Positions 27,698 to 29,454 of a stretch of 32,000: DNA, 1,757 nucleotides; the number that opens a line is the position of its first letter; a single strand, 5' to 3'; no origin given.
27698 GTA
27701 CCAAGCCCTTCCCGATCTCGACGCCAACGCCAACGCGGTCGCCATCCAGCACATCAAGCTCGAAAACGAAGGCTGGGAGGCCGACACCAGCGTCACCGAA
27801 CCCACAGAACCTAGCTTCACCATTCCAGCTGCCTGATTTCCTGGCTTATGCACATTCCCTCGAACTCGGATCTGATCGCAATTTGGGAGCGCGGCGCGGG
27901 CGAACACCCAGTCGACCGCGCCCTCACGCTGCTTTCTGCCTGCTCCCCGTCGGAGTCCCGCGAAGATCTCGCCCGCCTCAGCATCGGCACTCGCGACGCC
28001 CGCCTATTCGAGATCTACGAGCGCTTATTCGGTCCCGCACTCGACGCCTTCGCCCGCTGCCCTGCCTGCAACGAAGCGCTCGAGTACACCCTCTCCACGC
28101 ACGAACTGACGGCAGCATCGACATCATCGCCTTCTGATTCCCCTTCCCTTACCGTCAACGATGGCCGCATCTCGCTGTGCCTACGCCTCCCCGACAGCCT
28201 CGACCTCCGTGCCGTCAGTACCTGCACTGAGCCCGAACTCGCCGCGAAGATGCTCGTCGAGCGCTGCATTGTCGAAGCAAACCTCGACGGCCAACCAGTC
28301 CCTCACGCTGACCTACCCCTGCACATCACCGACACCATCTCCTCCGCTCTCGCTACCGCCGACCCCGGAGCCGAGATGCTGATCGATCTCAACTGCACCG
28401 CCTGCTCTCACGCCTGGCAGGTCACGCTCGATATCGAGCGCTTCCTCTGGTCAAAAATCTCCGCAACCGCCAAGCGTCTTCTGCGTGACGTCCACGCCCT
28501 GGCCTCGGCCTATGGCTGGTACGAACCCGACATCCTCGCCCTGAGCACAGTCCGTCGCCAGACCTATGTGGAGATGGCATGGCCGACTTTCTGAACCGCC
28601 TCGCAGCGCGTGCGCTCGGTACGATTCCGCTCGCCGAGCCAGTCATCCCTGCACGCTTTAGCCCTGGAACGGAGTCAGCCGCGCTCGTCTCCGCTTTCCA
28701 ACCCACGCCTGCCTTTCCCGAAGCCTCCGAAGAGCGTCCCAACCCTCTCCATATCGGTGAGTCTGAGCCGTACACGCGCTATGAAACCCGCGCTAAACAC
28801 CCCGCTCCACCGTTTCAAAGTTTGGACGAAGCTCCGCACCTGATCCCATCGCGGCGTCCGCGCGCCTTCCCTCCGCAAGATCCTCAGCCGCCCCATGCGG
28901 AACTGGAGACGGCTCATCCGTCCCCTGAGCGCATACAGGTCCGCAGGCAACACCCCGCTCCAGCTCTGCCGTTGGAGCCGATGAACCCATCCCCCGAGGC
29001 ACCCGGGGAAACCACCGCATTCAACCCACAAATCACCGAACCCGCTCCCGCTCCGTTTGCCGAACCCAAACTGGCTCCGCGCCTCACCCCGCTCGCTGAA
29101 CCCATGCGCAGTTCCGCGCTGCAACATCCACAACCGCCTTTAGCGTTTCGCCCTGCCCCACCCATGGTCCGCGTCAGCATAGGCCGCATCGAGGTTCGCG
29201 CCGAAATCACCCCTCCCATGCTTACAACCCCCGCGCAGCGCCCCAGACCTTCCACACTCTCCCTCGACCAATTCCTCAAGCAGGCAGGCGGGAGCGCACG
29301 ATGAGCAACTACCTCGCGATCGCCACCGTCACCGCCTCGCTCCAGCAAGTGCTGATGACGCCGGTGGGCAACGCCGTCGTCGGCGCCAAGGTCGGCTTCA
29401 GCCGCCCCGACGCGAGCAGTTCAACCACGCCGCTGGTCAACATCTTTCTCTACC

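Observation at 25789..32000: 5' module of an uncharacterised extracellular contractile injection system (eCIS) in an Acidobacteria-like chromosome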

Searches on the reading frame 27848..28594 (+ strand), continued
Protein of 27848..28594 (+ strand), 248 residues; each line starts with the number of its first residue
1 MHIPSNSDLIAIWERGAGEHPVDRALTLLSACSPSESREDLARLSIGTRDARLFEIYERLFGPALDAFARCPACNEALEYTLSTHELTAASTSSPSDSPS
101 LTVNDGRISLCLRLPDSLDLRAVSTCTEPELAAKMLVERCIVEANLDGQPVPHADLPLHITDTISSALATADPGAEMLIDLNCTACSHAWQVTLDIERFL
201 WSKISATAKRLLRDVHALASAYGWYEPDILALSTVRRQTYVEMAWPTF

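Call 62: search_dna_similar(query=L005:12665-14734:+, collection=plasmids, mode=protein, max_rows=25, max_evalue=1e-10)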
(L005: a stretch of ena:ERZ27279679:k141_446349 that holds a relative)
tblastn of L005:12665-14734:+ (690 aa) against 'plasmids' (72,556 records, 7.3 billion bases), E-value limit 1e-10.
Records with a match: 774; places in all: 810; records where one place covers at least 80% of the query: 12.
Best place of each record, by identity: <60% 774.
By first word of the organism name: Klebsiella 203; Rhizobium 68; Agrobacterium 58; Streptomyces 35; Serratia 35; Bradyrhizobium 35; Burkholderia 29; Enterobacter 17; Rhodococcus 10; Pseudomonas 8; and 133 more.
By predicted mobility (MOB-suite, as given by PLSDB): conjugative 414; non-mobilizable 304; mobilizable 56.
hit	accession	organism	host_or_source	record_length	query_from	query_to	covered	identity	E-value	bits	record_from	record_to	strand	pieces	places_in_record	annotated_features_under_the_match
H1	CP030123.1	Brasilonema octagenarum UFV-E1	Eucalyptus grandis,mixed culture,leaves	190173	29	689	96%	48.7%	5e-164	530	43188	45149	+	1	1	ATP-binding protein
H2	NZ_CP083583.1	Kovacikia minuta CCNUW1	cell culture,fresh water lake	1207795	88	690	87%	51.0%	4e-159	516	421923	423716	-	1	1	record has no annotation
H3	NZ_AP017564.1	Pseudanabaena sp. ABRG5-3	-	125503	84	690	88%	50.3%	4e-167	538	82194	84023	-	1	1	AAA family ATPase | pentapeptide repeat-containing protein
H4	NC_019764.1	Oscillatoria nigro-viridis PCC 7112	-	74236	20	690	97%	45.0%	5e-160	518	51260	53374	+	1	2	ATP-binding protein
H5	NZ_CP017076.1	Novosphingobium resinovorum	single cell,soil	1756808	86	690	88%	44.3%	3e-106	362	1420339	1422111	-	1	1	none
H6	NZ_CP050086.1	Rhizobium leguminosarum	Trifolium pratense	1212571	82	685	88%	43.9%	1e-127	424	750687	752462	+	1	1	record has no annotation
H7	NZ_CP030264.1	Ensifer adhaerens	Zea mays,whole organism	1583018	69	690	90%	40.9%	2e-110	374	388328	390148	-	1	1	none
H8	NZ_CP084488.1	Ensifer adhaerens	cellculture,soil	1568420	69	690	90%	40.9%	2e-107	365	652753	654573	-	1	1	none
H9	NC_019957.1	Mycobacterium sp. JS623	-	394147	83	690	70%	53.0%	3e-102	424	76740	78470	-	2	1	ATP-binding protein | hypothetical protein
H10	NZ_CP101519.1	Ensifer adhaerens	cell cuture,rhizosphere soil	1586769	69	690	90%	40.7%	3e-110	374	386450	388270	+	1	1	none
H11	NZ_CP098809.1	Ensifer adhaerens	whole organism,soil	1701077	69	690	90%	40.7%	2e-109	371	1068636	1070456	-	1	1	none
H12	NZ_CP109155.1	Streptomyces europaeiscabiei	-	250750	83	676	86%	42.1%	2e-97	337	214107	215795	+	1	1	ATP-binding protein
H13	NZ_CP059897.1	Ciceribacter thiooxidans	mixed culture,soil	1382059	69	690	90%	40.0%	5e-104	356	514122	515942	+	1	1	none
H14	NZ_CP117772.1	Nostoc sp. UHCC 0926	whole organism,lichen surface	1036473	233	685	66%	49.6%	2e-110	375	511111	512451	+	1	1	none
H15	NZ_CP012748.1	Paraburkholderia caribensis MBA4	soil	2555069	151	685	78%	38.6%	5e-84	297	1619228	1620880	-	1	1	none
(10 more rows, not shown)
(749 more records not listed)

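Call 63: get_annotated_region(hit=H4, flank=14000)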
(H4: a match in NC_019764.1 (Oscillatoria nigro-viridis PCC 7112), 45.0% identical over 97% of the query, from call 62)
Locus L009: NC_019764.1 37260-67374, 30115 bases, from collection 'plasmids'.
description: Oscillatoria nigro-viridis PCC 7112 plasmid pOSC7112.04, complete sequence
organism: Oscillatoria nigro-viridis PCC 7112 (NCBI taxid 179408)
taxonomy: Bacteria; Cyanobacteriota; Cyanophyceae; Oscillatoriales; Oscillatoriaceae; Oscillatoria; Oscillatoria nigro-viridis; Oscillatoria nigro-viridis PCC 7112
host: -; source: -; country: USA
typing (MOB-suite, as given by PLSDB): non-mobilizable; replicon rep_cluster_1707; mating-pair formation MPF_T
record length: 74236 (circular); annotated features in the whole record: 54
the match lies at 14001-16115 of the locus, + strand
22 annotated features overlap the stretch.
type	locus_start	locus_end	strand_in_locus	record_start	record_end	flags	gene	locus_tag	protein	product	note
CDS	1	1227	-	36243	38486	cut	-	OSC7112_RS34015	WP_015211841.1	putative baseplate assembly protein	-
CDS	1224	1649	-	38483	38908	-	-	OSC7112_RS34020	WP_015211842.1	GPW/gp25 family protein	-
CDS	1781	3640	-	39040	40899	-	-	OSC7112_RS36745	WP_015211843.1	YbjN domain-containing protein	-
CDS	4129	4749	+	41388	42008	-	-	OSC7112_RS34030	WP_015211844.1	hypothetical protein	-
CDS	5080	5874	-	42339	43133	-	-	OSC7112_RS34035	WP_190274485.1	hypothetical protein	-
CDS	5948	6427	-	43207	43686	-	-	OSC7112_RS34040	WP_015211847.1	hypothetical protein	-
CDS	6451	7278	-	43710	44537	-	-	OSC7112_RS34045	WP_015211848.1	AAR2 pre-mRNA splicing protein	-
CDS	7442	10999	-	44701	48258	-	-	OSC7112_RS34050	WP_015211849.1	DUF4157 domain-containing protein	-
CDS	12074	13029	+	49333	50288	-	-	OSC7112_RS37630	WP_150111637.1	IS630 family transposase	-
CDS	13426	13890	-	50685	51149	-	-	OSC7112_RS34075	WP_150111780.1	hypothetical protein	-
CDS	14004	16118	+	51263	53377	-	-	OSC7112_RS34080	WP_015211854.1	ATP-binding protein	-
CDS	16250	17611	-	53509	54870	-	-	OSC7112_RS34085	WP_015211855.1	hypothetical protein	-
CDS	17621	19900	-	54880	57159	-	-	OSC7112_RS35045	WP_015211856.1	hypothetical protein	-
CDS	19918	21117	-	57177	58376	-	-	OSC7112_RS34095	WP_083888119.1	ISAzo13 family transposase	-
CDS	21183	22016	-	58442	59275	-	-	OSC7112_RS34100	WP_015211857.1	DUF4157 domain-containing protein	-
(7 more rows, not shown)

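Call 64: find_encoding_contigs(protein=P0106, flank=10000, max_places=1)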
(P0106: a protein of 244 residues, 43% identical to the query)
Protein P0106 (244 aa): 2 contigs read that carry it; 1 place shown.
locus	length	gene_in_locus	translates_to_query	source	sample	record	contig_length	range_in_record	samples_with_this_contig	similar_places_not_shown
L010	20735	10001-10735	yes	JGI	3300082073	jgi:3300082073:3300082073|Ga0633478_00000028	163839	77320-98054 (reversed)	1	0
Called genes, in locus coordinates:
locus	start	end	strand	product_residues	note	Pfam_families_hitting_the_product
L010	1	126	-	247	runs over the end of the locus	PF01209:Ubie_methyltran, PF13489:Methyltransf_23, PF03141:Methyltransf_29, PF13649:Methyltransf_25, PF13847:Methyltransf_31, PF08241:Methyltransf_11, PF08242:Methyltransf_12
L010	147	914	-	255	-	PF00528:BPD_transp_1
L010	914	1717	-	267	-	PF00005:ABC_tran, PF13304:AAA_21 (faint)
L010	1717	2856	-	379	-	PF13379:NMT1_2, PF09084:NMT1, PF12974:Phosphonate-bd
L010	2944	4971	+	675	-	PF13289:SIR2_2 (weak), PF06552:TOM20_plant (faint), PF13414:TPR_11 (faint)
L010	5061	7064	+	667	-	PF00144:Beta-lactamase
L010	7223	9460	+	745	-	PF04984:Phage_sheath_1 (weak), PF17482:Phage_sheath_1C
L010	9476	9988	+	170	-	PF06841:Phage_T4_gp19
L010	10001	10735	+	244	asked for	PF12322:T4_baseplate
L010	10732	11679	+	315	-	-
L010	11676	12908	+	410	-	PF14065:Pvc16_N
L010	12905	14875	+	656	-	PF22977:WHD, PF00004:AAA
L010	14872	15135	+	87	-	-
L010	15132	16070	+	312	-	PF13699:eCIS_core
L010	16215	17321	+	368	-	PF13699:eCIS_core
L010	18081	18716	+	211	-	PF19266:CIS_tube (weak)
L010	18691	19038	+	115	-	-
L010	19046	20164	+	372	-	PF05954:Phage_GPD (faint)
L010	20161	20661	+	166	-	PF04717:Phage_base_V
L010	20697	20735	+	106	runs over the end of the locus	-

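Call 65: find_encoding_contigs(protein=P0108, flank=10000, max_places=1)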
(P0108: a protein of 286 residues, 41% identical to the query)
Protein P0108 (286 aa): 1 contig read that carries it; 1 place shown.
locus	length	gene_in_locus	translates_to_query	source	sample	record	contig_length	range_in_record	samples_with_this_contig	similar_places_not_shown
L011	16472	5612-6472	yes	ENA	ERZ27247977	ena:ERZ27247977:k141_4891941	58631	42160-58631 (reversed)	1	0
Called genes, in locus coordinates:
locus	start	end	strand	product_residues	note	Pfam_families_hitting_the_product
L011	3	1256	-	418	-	?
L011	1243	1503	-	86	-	PF26485:DUF8156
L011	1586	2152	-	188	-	-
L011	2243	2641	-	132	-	PF08281:Sigma70_r4_2 (weak), PF00196:GerE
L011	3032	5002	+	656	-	PF04984:Phage_sheath_1 (weak), PF17482:Phage_sheath_1C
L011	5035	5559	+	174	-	PF06841:Phage_T4_gp19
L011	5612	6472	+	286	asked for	PF12322:T4_baseplate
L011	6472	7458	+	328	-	-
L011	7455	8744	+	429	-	PF14065:Pvc16_N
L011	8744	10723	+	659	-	PF22977:WHD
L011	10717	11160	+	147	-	-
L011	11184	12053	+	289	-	PF00112:Peptidase_C1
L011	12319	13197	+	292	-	-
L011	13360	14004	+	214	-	-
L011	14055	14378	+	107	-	-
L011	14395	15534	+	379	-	-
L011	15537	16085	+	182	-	PF04717:Phage_base_V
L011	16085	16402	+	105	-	-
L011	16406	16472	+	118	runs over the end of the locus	PF04965:GPW_gp25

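Call 82: find_homologous_proteins(query=L005:18488-20746:+, max_evalue=1e-100)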
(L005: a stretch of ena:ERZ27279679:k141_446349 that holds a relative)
Query L005:18488-20746:+ (753 aa): 4497 proteins with E <= 1e-100 among 8000 candidates; the best 120 are listed.
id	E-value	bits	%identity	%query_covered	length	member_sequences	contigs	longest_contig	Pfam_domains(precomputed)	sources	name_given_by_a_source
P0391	0.0e+0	1702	99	100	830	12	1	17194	-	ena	-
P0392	0.0e+0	1500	87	100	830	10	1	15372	-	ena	-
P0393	0.0e+0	1491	86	100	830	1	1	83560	-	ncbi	-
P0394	0.0e+0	1486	86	100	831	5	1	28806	-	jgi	jgi:hypothetical protein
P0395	0.0e+0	1463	85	100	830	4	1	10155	-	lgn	-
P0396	0.0e+0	1439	82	100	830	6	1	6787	-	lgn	-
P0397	0.0e+0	1438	84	100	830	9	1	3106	-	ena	-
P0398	0.0e+0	1420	81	100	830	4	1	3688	-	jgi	jgi:hypothetical protein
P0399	0.0e+0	1413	80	100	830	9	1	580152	-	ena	-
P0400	0.0e+0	1411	81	100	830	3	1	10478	-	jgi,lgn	jgi:hypothetical protein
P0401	0.0e+0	1403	80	100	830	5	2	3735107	-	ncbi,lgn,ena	-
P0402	0.0e+0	1371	79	100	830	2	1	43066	-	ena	-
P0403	0.0e+0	1370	78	100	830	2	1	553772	-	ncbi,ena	-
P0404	0.0e+0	1362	78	100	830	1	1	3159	-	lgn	-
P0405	0.0e+0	1349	78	100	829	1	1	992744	-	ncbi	-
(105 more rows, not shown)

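Call 83: find_encoding_contigs(protein=P0391, flank=10000, max_places=3)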
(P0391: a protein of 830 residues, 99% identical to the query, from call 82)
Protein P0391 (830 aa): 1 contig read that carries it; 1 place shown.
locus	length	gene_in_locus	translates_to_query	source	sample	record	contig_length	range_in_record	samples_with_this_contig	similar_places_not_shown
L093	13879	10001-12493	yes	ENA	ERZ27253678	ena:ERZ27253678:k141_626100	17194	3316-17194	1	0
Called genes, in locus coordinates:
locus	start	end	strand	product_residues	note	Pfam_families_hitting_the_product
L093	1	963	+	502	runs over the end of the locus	PF04984:Phage_sheath_1, PF17482:Phage_sheath_1C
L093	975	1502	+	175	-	PF06841:Phage_T4_gp19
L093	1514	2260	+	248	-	PF12322:T4_baseplate (faint)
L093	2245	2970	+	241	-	-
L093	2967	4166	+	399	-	PF14065:Pvc16_N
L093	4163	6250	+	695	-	PF22977:WHD, PF00004:AAA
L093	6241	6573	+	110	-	-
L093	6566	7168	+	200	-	-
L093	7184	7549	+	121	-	-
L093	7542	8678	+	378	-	-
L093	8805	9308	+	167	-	PF04717:Phage_base_V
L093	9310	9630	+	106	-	-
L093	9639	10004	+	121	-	PF04965:GPW_gp25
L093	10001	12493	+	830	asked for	-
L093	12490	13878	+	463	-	?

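Call 84: find_encoding_contigs(protein=P0393, flank=10000, max_places=1)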
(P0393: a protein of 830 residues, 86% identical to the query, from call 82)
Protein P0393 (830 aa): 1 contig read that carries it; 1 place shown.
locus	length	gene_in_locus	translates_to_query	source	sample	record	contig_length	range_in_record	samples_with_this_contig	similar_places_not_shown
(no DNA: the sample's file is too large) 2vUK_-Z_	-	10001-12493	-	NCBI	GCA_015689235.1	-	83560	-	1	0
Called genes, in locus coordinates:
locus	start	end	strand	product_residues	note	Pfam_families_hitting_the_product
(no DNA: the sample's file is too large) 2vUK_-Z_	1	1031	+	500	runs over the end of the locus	PF04984:Phage_sheath_1, PF17482:Phage_sheath_1C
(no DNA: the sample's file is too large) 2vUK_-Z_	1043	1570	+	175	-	PF06841:Phage_T4_gp19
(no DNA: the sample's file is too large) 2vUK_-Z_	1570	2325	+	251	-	PF12322:T4_baseplate (weak)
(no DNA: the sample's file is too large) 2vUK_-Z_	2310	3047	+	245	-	-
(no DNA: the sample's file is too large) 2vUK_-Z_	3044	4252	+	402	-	PF14065:Pvc16_N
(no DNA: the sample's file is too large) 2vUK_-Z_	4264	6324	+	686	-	PF22977:WHD, PF00004:AAA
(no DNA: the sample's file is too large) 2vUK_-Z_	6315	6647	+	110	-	-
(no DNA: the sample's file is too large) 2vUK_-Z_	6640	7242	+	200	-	-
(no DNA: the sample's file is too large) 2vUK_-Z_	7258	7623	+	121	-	-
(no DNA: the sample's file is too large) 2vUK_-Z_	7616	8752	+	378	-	-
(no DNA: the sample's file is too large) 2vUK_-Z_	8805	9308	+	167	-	PF04717:Phage_base_V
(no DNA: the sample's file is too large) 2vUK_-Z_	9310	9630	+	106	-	-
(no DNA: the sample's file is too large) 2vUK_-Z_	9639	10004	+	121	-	PF04965:GPW_gp25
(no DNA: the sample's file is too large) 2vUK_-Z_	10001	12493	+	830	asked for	-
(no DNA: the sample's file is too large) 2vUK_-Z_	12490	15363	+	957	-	-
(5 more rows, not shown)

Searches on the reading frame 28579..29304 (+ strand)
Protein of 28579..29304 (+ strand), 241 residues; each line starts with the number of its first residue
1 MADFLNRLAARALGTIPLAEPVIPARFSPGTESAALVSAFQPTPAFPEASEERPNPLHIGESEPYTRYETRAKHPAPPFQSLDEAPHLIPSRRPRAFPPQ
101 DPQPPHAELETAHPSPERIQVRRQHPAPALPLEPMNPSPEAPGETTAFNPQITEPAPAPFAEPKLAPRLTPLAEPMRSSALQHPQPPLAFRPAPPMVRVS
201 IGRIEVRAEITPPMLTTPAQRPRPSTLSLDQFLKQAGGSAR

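Call 6: search_protein_families(library=pfam, proteins=[window:28579-29304:+], max_evalue=0.01)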
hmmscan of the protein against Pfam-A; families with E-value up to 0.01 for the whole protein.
window:28579-29304:+ (241 aa): 0 families

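Call 7: search_protein_families(library=ncbifam, proteins=[window:28579-29304:+], max_evalue=0.01)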
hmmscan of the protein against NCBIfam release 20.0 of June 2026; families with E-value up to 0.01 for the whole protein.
window:28579-29304:+ (241 aa): 0 families

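Call 11: search_protein_families(library=phrogs, proteins=[window:28579-29304:+], max_evalue=0.01)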
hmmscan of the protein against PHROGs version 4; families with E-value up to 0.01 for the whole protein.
window:28579-29304:+ (241 aa): 0 families

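Call 60: search_solved_structures(query=A3, max_evalue=1)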
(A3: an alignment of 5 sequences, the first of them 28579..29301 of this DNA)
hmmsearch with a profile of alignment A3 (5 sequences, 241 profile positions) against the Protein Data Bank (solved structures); distinct sequences matched with E-value up to 1: 0.

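Call 77: search_protein_representatives(protein=window:28579-29301:+)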
Query: 241 residues. Proteins with E-value up to 0.001 (for the whole library): 182; up to 1e-10: 31; up to 1e-30: 3. The best 150 are listed.
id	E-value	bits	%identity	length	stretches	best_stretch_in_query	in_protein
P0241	4.0e-54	200.7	59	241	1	1-240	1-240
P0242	4.2e-52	194.0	57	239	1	1-241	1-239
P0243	1.0e-33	133.8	76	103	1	1-100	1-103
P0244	4.9e-30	121.8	58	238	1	1-179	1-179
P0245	2.5e-22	96.6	41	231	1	1-241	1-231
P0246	4.7e-22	95.6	41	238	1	1-239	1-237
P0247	1.5e-19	87.5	40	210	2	81-241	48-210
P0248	9.8e-18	81.5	76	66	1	176-238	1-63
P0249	1.8e-17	80.6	42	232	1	1-239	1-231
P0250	3.1e-16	76.6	38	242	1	1-239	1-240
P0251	3.1e-15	73.3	37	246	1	1-236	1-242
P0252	8.4e-15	71.9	34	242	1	1-237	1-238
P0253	1.0e-14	71.6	37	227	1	1-241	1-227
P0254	3.3e-14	70.0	38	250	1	1-241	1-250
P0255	4.6e-14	69.5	39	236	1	1-241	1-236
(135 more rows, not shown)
